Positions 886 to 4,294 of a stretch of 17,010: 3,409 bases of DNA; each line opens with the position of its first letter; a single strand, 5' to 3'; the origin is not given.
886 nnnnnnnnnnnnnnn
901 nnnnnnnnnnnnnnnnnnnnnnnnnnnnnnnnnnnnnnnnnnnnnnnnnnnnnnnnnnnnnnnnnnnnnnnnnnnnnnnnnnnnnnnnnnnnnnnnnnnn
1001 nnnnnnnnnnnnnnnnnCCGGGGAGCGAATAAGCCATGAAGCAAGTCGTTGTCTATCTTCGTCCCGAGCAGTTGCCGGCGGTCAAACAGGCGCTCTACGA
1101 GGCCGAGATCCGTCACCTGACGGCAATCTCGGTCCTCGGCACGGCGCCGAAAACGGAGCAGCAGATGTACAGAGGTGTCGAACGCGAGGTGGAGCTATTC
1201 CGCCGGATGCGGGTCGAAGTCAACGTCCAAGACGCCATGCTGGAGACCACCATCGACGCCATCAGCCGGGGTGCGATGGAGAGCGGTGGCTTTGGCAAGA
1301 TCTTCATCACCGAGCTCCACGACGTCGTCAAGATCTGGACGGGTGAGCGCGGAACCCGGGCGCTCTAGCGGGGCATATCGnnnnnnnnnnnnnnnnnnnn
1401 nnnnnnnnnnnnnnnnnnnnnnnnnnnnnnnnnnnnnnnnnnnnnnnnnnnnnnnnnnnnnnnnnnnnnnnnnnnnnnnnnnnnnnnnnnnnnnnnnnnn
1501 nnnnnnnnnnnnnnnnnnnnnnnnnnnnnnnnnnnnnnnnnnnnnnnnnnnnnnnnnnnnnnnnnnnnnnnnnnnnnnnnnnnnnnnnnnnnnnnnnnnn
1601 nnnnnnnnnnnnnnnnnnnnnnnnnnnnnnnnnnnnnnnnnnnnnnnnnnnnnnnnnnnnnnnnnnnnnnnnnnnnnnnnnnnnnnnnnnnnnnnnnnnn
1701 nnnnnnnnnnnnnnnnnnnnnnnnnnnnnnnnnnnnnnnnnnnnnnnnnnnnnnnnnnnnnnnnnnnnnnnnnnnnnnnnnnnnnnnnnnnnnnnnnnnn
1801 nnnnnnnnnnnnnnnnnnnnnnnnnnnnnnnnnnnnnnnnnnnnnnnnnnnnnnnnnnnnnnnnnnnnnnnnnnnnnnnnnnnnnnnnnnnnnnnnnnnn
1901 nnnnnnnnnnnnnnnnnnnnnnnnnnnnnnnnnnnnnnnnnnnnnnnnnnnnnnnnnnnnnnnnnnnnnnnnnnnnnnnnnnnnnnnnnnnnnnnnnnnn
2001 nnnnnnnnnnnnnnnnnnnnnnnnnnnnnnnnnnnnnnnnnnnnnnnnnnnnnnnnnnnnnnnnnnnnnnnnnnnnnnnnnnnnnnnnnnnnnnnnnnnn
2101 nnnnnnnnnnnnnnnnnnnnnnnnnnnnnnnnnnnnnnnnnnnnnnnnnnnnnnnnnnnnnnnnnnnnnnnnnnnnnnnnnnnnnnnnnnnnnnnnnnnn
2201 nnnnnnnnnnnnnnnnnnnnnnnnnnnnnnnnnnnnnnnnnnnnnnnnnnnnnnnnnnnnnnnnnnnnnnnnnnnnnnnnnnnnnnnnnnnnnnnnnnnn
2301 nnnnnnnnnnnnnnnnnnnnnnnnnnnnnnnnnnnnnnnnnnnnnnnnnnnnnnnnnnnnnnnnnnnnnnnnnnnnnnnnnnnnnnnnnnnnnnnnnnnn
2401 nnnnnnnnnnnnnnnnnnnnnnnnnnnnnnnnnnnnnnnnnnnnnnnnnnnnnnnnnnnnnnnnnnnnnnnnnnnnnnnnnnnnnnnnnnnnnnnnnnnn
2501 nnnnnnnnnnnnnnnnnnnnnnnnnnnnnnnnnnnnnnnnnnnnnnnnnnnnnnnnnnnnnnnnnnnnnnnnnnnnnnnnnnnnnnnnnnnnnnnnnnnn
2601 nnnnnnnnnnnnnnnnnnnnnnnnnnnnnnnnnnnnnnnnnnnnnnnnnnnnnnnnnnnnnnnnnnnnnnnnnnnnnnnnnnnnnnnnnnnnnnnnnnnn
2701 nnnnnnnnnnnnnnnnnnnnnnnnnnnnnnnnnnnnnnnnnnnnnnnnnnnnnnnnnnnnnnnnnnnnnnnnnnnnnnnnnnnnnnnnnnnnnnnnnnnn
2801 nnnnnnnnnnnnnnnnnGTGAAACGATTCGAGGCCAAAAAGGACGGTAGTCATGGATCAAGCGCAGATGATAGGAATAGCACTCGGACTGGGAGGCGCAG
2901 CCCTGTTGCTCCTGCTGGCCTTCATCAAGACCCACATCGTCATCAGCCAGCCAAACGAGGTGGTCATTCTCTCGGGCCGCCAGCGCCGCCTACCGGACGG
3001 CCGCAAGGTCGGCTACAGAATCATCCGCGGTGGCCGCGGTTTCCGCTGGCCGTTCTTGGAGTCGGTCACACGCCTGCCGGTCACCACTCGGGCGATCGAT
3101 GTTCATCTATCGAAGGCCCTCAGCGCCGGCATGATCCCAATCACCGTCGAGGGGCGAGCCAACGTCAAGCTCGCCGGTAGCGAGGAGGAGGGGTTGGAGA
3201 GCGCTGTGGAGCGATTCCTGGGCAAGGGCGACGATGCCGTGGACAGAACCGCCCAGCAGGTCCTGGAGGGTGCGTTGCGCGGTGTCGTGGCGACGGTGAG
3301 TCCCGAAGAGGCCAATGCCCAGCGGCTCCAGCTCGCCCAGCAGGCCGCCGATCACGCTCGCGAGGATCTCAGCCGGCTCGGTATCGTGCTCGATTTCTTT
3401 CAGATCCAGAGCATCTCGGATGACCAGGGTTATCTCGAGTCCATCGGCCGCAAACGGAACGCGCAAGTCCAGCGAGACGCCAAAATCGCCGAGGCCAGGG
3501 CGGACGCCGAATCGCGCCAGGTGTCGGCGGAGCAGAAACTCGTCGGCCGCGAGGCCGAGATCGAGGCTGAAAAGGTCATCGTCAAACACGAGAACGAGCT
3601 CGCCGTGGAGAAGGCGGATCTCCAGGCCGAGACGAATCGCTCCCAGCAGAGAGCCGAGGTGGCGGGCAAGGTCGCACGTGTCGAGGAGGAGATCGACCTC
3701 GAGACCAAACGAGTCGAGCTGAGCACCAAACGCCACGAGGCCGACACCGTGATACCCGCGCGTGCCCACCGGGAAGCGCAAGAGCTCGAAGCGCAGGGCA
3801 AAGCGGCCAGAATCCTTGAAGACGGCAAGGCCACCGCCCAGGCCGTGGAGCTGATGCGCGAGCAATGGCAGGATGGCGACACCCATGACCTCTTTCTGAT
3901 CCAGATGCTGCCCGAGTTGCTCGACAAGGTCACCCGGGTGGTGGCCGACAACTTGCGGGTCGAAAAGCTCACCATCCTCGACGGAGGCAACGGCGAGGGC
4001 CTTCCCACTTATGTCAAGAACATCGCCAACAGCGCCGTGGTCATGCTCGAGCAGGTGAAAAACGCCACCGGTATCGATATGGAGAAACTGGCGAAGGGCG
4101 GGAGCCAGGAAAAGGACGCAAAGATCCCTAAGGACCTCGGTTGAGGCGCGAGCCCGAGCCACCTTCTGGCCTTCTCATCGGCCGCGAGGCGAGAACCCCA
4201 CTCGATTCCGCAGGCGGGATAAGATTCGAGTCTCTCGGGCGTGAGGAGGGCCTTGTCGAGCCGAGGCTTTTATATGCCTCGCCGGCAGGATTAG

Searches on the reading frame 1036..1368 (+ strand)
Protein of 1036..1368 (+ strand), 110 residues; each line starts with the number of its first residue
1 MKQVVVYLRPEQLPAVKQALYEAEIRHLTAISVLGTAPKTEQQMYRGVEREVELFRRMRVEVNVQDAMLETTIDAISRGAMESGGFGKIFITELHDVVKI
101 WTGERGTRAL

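Call 4: search_protein_families(library=pfam, proteins=[window:1036-1368:+], max_evalue=0.01)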
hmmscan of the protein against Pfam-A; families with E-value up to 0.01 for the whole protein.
window:1036-1368:+ (110 aa): 1 family
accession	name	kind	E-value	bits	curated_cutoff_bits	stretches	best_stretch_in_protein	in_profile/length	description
PF00543.27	P-II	-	4.7e-15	56.2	25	1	1-104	1-102/102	Nitrogen regulatory protein P-II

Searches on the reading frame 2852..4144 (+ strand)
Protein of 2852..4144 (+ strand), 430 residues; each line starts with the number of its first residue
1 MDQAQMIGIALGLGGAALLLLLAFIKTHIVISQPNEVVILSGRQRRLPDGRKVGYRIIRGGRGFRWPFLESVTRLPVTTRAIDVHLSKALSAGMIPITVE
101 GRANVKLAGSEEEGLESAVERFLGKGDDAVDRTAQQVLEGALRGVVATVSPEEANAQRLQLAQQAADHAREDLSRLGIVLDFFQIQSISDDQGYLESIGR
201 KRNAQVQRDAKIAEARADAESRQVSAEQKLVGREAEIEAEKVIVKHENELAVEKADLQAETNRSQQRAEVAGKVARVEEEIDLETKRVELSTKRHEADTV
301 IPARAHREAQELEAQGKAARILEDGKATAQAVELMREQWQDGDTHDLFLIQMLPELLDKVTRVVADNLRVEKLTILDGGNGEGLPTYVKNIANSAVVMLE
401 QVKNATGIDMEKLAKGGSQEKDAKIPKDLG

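Call 4: search_protein_families(library=pfam, proteins=[window:2852-4144:+], max_evalue=0.01)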
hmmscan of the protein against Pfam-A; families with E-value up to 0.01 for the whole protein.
window:2852-4144:+ (430 aa): 1 family
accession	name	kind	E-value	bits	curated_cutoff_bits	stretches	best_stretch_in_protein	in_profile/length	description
PF01145.31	Band_7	-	1.1e-27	97.7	23.6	1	33-219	4-176/176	SPFH domain / Band 7 family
